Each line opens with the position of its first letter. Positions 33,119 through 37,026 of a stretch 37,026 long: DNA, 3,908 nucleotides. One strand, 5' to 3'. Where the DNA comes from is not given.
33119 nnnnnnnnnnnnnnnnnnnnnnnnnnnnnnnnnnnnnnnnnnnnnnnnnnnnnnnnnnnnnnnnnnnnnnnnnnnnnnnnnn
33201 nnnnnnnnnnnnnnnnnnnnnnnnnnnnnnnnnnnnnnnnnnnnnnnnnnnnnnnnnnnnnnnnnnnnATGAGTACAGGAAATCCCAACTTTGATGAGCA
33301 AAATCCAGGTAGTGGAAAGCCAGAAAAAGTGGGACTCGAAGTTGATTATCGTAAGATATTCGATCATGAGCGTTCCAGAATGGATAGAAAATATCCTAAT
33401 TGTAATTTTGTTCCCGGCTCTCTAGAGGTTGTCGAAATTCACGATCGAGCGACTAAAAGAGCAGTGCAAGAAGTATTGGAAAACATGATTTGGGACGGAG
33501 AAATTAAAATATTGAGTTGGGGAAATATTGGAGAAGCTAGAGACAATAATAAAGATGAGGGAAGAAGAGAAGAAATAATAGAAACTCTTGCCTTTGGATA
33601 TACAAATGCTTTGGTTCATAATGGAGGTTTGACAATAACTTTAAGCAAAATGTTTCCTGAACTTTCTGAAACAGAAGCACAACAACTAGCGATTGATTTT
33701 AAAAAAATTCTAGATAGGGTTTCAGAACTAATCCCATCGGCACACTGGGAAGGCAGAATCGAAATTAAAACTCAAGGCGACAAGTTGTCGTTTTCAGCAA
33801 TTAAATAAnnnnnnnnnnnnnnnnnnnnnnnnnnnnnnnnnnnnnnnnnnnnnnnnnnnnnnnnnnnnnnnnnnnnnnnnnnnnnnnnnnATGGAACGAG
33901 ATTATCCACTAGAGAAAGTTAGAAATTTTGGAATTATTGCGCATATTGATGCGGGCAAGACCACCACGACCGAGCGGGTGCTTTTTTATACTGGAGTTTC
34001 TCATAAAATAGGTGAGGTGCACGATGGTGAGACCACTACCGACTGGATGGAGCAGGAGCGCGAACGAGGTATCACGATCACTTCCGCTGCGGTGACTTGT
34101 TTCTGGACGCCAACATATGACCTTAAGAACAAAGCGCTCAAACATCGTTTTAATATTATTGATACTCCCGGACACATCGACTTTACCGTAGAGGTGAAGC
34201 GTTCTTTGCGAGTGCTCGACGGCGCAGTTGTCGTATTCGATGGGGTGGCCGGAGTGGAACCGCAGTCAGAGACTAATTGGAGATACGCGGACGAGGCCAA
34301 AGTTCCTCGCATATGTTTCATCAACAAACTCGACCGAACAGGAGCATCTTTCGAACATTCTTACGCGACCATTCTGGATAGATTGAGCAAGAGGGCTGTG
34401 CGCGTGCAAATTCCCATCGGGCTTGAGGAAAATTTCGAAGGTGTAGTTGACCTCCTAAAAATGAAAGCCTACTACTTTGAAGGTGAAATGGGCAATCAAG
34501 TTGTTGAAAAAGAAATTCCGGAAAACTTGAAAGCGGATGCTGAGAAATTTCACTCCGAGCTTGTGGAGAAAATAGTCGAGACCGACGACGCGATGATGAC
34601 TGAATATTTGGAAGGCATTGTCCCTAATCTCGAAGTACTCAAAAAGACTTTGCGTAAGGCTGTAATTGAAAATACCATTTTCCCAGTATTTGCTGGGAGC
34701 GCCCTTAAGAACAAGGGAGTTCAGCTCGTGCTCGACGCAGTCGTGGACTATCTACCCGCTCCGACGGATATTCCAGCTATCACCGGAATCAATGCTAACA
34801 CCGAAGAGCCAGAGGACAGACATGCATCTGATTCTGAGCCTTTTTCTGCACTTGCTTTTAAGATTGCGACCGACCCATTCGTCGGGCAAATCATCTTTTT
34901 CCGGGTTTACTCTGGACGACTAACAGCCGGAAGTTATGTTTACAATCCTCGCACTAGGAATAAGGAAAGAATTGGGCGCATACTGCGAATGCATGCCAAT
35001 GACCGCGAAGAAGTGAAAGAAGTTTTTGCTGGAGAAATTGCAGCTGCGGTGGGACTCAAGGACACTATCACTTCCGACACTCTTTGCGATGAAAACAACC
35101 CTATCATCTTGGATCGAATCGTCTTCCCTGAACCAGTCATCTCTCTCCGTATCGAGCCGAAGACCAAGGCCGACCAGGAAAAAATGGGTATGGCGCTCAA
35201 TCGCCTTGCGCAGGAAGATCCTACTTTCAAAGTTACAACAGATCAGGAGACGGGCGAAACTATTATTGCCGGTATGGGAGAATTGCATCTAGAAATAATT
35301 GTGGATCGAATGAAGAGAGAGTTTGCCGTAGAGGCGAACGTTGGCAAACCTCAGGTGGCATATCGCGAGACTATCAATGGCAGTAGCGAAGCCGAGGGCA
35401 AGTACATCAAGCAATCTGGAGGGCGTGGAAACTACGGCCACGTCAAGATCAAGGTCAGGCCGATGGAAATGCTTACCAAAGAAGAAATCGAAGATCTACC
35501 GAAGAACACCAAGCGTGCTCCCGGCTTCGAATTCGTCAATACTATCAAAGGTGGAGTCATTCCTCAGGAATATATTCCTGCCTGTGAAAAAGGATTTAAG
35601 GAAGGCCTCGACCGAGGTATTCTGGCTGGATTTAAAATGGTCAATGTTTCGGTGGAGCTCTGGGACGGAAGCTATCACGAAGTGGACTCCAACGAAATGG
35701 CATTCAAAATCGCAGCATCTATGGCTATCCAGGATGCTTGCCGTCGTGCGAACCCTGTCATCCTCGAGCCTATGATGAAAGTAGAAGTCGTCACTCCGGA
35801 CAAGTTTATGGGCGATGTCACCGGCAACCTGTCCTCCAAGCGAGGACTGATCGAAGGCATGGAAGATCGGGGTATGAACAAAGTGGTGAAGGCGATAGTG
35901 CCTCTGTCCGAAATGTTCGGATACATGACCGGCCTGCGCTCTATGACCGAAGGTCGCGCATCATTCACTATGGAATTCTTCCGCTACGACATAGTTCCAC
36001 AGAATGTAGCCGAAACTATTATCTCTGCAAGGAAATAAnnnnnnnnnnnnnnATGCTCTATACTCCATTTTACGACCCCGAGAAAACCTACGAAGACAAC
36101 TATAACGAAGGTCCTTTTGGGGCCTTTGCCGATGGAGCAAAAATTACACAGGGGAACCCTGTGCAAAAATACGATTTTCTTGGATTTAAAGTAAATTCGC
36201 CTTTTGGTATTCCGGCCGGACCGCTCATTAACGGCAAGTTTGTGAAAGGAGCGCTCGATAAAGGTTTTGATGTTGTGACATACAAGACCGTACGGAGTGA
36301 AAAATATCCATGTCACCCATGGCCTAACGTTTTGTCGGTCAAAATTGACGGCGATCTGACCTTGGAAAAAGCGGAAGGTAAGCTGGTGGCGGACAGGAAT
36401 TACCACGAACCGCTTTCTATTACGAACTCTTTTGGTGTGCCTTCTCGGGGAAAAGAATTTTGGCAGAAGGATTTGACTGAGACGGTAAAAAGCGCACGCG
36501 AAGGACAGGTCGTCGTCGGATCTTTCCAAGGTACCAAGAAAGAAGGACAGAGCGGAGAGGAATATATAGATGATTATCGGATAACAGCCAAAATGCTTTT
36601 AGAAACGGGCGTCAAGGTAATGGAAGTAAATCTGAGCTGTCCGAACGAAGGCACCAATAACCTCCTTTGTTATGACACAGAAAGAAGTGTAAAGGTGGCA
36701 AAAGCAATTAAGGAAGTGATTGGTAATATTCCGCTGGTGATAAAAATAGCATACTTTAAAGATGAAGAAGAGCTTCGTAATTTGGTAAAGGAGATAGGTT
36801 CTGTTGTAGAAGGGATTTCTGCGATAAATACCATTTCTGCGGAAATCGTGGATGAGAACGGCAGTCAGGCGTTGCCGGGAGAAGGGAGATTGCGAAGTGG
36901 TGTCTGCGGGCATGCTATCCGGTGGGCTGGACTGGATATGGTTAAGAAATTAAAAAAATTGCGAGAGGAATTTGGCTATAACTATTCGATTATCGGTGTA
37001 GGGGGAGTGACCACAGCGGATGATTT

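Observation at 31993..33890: Four-ORF accessory cassette inserted between rpsG and fusA in the str operon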

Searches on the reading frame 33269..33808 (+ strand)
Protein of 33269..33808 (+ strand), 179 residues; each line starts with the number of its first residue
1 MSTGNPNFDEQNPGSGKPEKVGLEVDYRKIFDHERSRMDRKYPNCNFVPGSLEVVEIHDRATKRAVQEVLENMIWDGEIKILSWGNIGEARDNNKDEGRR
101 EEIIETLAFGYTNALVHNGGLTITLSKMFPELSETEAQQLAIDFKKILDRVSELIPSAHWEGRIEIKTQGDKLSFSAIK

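Call 4: search_protein_families(library=pfam, proteins=[window:33269-33808:+], max_evalue=1)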
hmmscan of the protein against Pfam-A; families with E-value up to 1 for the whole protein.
window:33269-33808:+ (179 aa): 1 family
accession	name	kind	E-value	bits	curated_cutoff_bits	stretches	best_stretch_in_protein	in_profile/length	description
PF11758.13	Bacteriocin_IIi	-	0.11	12.8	25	1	74-90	21-37/51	Aureocin-like type II bacteriocin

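Call 5: search_protein_families(library=ncbifam, proteins=[window:33269-33808:+], max_evalue=1)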
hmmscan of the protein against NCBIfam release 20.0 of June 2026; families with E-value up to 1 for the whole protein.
window:33269-33808:+ (179 aa): 1 family
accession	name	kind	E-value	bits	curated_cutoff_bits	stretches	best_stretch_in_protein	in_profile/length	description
NF008471.0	PRK11366.1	equivalog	0.07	12.6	266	1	104-134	24-54/254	gamma-glutamyl-gamma-aminobutyrate hydrolase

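Call 21: find_homologous_proteins(query=window:33269-33808:+)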
Query window:33269-33808:+ (179 aa): 1 proteins with E <= 0.001 among 78 candidates.
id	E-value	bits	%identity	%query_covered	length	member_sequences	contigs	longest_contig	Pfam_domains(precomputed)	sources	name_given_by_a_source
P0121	4.0e-115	400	100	100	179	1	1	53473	-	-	-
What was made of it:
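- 33269..33808 (+): ORF4: 179 aa, acidic. It belongs to a very small family of unknown function. Only itself in the word-indexed search (call 21).
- Tried and rejected: The word-indexed search found only ORF4 itself (call 21).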

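Call 30: search_protein_representatives(protein=window:33269-33808:+)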
Query: 179 residues. Proteins with E-value up to 0.001 (for the whole library): 5; up to 1e-10: 2; up to 1e-30: 1. The best 5 are listed.
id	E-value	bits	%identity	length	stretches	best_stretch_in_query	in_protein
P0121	1.3e-115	399.9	100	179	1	1-179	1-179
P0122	9.6e-19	84.4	34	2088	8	15-67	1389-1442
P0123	4.7e-06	43.0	48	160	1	22-73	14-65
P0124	1.1e-05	41.8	34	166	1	14-174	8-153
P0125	1.9e-05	41.1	41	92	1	11-76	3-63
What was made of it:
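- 33269..33808 (+): Three distant relatives among 1.84 billion representatives (P0123-P0125, E = 5e-6 to 2e-5, call 30).
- Tried and rejected: The exhaustive search found three weak relatives (call 30).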

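Call 54: search_protein_families(library=padloc, proteins=[window:33269-33808:+], max_evalue=1)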
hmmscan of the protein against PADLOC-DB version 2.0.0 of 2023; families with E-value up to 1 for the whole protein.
window:33269-33808:+ (179 aa): 0 families

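Call 55: search_protein_families(library=phrogs, proteins=[window:33269-33808:+], max_evalue=1)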
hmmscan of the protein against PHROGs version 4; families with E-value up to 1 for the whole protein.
window:33269-33808:+ (179 aa): 0 families

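Call 72: predict_structure(protein=window:33269-33805:+)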
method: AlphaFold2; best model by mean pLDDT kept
length: 179 residues; sequences in the alignment: 1
mean_pLDDT: 53.5   pTM: 0.42
mean pLDDT of the five models: 53.5, 41.6, 39.6, 38.4, 36.6
residues with pLDDT >= 90: 0; 70-90: 6; 50-70: 112; < 50: 61
segments of 3 or more residues with pLDDT < 50: 1-4, 6-9, 11-27, 72-77, 82-98, 108-119
pLDDT, mean of each block of 10 residues (from residue 1): 47 40 42 60 57 53 54 47 42 45 53 44 56 68 67 61 63 66
secondary structure, 60 per line:
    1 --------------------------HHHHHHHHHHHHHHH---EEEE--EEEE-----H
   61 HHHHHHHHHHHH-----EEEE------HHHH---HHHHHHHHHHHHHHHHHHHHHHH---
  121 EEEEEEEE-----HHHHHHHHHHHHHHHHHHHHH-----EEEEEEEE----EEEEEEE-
elements in order: H27-41 E45-48 E51-54 H60-72 E78-81 H88-91 H95-117 E121-128 H134-154 E160-167 E172-178
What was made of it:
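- Tried and rejected: The single-sequence AF2 model has pLDDT 53, so I ran no fold search on it (call 72).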

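Call 87: search_protein_families(library=pfam, proteins=[P0123, P0124, P0125], max_evalue=5)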
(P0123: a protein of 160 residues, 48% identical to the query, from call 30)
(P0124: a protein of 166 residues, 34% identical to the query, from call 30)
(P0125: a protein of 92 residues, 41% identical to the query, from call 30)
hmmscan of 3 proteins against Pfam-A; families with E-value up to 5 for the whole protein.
P0123 (160 aa): 1 family
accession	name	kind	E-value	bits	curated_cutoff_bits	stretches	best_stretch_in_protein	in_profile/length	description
PF01988.24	VIT1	-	0.14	12.4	28.1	1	12-90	67-143/214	VIT family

P0124 (166 aa): 0 families

P0125 (92 aa): 1 family
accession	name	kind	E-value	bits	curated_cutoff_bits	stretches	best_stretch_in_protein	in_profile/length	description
PF14738.11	CFAP91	-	0.097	13.1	27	1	30-65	36-71/153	Cilia- and flagella-associated protein 91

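Call 88: find_encoding_contigs(protein=P0124, flank=4000, max_places=3)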
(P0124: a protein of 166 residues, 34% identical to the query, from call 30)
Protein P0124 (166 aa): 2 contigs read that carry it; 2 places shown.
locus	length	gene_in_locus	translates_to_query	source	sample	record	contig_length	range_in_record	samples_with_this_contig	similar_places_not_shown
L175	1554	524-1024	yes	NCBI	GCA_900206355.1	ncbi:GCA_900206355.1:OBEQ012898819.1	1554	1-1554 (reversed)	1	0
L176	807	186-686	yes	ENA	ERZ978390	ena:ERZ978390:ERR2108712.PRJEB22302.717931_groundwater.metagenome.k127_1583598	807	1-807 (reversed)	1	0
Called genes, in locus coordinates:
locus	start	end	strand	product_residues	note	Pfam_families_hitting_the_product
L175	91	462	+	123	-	-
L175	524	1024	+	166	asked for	-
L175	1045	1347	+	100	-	-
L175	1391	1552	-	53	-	?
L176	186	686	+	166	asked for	-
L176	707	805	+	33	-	?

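Call 89: find_encoding_contigs(protein=P0123, flank=4000, max_places=3)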
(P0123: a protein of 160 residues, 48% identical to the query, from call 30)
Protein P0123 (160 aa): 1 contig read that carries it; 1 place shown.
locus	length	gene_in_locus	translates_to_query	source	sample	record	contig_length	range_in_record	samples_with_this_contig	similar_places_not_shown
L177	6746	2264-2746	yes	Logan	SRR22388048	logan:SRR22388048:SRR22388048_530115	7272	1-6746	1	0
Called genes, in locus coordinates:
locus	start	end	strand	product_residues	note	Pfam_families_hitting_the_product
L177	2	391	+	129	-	?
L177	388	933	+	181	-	PF01765:RRF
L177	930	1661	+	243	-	PF01728:FtsJ, PF08241:Methyltransf_11 (faint)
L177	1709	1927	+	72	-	-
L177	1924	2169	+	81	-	-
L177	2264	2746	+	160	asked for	-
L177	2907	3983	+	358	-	PF02163:Peptidase_M50, PF00595:PDZ (faint)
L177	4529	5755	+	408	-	PF07992:Pyr_redox_2, PF13738:Pyr_redox_3 (faint), PF00070:Pyr_redox, PF18267:Rubredoxin_C (weak)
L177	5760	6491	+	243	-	PF13098:Thioredoxin_2 (weak), PF13462:Thioredoxin_4, PF01323:DSBA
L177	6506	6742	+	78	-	PF00462:Glutaredoxin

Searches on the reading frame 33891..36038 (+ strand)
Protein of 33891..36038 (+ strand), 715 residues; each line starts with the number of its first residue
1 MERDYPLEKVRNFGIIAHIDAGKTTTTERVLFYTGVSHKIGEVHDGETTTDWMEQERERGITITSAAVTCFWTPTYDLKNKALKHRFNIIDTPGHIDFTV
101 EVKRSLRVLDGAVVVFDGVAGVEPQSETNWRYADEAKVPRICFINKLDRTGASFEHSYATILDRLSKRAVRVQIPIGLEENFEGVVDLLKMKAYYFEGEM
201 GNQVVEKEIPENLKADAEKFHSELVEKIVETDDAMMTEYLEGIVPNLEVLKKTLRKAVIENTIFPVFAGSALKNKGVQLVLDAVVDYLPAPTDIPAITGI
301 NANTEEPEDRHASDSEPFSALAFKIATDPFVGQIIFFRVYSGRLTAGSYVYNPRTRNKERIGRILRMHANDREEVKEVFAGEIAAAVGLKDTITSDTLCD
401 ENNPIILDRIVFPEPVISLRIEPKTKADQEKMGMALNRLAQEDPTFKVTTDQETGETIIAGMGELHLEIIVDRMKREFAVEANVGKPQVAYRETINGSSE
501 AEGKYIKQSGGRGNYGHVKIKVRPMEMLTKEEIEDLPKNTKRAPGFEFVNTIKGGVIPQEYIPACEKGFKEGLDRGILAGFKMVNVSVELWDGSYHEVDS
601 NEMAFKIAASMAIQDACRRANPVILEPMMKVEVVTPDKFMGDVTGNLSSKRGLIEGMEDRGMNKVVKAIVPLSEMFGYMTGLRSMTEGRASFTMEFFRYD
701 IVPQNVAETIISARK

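Call 4: search_protein_families(library=pfam, proteins=[window:33891-36038:+], max_evalue=1)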
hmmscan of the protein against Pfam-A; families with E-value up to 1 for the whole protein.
window:33891-36038:+ (715 aa): 8 families
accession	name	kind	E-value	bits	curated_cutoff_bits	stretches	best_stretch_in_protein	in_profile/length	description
PF00009.33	GTP_EFTU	-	1.1e-60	204.9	26.5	1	9-289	2-187/188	Elongation factor Tu GTP binding domain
PF03764.24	EFG_IV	-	2.6e-39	134.2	24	1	487-621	1-121/121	Elongation factor G, domain IV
PF14492.12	EFG_III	-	3.2e-34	117.3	27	1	412-486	1-75/75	Elongation Factor G, domain III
PF00679.30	EFG_C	-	2.9e-28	98.2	27.9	1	624-709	2-88/89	Elongation factor G C-terminus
PF03144.31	GTP_EFTU_D2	-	1.2e-17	64.6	30.3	1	332-399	1-73/73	Elongation factor Tu domain 2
PF22042.2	EF-G_D2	-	6.4e-16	58.7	27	1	317-400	1-83/84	Elongation factor G domain 2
PF16658.11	RF3_C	-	3.8e-07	30.4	40.1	1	420-500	14-94/132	Class II release factor RF3, C-terminal domain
PF01926.29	MMR_HSR1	-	0.01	16.3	21.9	1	75-146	33-113/113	50S ribosome-binding GTPase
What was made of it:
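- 33891..36038 (+): fusA (EF-G), the downstream boundary gene. Five EF-G/GTP_EFTU domains (call 4).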

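Call 10: find_related_loci(query=window:33891-36038:+, collection=genome_contigs, flank=6000)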
Query window:33891-36038:+ (715 aa) in genome_contigs; peptide patterns used: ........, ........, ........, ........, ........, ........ (x = any residue, [..] = any of these).
600 stretches matched a pattern (row limit reached: there are more); 597 encode a relative of the query (tblastn E <= 1e-3); the best 80 are kept; 80 distinct loci.
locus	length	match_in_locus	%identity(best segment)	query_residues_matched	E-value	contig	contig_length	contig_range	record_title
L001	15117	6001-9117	90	1-715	0e+0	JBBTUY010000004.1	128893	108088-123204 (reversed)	MAG: Patescibacteria group bacterium isolate H41-bin010_1 H41_bin010_1_000000000004, whole genome shotgun sequence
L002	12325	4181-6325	91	1-715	0e+0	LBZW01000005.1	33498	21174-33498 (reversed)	MAG: Candidatus Nomurabacteria bacterium GW2011_GWA2_40_9 UU24_C0005, whole genome shotgun sequence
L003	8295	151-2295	89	1-715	0e+0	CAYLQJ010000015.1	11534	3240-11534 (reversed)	MAG TPA_asm: uncultured Candidatus Saccharibacteria bacterium isolate SRP285395_co1_362 genome assembly, contig: NODE_92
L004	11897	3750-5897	87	1-715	0e+0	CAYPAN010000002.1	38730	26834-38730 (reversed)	MAG TPA_asm: uncultured Candidatus Saccharibacteria bacterium isolate binchicken_co241_293 genome assembly, contig: NODE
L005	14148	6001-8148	86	1-715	0e+0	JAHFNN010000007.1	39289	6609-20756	MAG: Candidatus Nomurabacteria bacterium isolate nzgw481 NODE_1310_length_39290_cov_2.948914, whole genome shotgun seque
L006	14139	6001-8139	84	1-715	0e+0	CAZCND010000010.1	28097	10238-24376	MAG TPA_asm: uncultured Candidatus Saccharibacteria bacterium isolate SRP192927_co3_354 genome assembly, contig: NODE_32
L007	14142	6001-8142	84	1-715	0e+0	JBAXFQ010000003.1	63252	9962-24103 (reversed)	MAG: Candidatus Nomurabacteria bacterium isolate ELA275 MAG275_3, whole genome shotgun sequence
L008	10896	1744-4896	81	1-715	0e+0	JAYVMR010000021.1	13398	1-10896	MAG: Candidatus Nomurabacteria bacterium isolate GL61_DN_metabat_25 GL61_DN_metabat_25_20, whole genome shotgun sequence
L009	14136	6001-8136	81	1-714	0e+0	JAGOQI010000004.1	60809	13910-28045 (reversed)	MAG: Candidatus Paceibacterota bacterium isolate Gw_Bodden_bin_186 Gw_Bodden_553_length_60809_cov_8.281138, whole genome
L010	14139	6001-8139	80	1-715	0e+0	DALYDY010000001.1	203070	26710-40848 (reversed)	MAG TPA_asm: Candidatus Paceibacterota bacterium isolate CTOTU14240 NODE_3_length_203070_cov_6.730424, whole genome shot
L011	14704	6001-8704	79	1-715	0e+0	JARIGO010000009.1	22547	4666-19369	MAG: Candidatus Nomurabacteria bacterium isolate CullarsAll.DT.14 k141_314867, whole genome shotgun sequence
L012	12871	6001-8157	80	1-715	0e+0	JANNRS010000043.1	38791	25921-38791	MAG: Candidatus Paceibacterota bacterium isolate SOY_31_metabat_326 SOY_31_k141_1180059, whole genome shotgun sequence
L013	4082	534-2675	75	1-715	0e+0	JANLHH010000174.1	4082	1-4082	MAG: Patescibacteria group bacterium isolate P6-12 k99_91716, whole genome shotgun sequence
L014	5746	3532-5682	74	1-715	0e+0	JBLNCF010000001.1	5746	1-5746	MAG: Bacillota bacterium isolate MAG132 PRJNA950955_bin39_renamed_0, whole genome shotgun sequence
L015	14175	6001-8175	73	1-715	0e+0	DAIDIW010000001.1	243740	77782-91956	MAG TPA_asm: Candidatus Kaiserbacteria bacterium isolate clean371 k141_502389, whole genome shotgun sequence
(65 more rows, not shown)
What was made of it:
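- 33891..36038 (+): 62-91% identical to 80 Patescibacteria loci (call 10).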

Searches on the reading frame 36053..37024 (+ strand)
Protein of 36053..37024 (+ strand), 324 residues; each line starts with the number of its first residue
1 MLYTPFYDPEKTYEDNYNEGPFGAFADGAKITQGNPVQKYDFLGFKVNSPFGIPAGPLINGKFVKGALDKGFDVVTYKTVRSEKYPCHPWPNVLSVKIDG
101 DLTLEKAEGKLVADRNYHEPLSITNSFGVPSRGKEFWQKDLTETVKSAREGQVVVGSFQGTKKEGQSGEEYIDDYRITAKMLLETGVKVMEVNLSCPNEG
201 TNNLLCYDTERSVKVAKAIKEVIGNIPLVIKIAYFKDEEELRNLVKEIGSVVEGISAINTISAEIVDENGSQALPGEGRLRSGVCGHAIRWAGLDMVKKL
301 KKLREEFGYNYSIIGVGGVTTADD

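Call 77: search_protein_families(library=pfam, proteins=[window:36053-37024:+], max_evalue=0.001)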
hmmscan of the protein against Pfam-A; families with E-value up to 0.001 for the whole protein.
window:36053-37024:+ (324 aa): 1 family
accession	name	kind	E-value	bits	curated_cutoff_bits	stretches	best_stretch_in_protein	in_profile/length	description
PF01180.27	DHO_dh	-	9.1e-22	78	27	1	41-324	5-254/291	Dihydroorotate dehydrogenase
